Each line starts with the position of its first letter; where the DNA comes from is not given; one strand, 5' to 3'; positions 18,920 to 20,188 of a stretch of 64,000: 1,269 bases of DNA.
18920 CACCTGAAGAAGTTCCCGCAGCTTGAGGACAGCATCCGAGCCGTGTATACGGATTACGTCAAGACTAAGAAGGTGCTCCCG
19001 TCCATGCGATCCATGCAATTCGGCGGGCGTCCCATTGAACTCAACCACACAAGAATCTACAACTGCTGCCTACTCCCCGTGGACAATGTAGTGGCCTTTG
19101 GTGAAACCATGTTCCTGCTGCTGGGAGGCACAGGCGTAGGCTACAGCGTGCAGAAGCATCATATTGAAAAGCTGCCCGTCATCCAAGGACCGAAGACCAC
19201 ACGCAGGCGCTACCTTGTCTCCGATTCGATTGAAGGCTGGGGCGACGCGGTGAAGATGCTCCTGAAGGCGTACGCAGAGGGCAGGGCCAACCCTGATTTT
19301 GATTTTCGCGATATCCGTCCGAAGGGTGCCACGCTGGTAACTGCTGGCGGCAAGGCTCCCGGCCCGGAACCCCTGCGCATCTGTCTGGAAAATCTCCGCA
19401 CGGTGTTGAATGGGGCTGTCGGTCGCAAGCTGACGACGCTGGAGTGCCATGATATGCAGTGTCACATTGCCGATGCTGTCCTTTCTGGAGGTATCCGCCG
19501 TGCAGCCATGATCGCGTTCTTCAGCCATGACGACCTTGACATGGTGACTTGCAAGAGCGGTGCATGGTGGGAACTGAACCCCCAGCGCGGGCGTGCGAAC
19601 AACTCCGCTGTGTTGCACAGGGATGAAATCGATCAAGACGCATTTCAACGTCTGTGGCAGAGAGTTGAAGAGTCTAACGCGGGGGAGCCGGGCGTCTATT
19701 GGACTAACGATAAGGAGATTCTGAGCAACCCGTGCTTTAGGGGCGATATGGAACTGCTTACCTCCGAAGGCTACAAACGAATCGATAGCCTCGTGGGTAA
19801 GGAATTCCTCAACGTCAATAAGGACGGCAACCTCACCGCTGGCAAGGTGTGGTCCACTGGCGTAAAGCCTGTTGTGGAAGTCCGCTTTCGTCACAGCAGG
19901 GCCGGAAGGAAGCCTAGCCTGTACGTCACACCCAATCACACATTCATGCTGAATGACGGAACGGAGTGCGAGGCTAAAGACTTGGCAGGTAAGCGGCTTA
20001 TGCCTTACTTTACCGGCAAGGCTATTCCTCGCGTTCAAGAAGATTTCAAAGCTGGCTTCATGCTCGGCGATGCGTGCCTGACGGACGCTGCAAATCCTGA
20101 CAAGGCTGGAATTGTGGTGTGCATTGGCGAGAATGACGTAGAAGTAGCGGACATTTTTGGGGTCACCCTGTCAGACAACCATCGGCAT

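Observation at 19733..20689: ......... intein inserted at the catalytic cysteine loop of the ribonucleotide reductase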

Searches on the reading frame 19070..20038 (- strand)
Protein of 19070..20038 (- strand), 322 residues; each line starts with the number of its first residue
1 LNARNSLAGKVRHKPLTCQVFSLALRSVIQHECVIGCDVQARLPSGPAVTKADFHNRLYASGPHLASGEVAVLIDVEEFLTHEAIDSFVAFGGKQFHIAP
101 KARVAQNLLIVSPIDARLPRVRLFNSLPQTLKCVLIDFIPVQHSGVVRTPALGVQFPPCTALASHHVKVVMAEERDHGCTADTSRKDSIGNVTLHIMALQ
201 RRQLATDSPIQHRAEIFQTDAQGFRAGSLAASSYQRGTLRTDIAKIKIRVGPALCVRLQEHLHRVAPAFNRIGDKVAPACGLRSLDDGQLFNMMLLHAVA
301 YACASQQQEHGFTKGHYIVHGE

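Call 90: search_protein_families(library=pfam, proteins=[window:19070-20038:-], max_evalue=0.01)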
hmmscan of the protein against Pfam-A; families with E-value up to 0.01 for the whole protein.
window:19070-20038:- (322 aa): 0 families
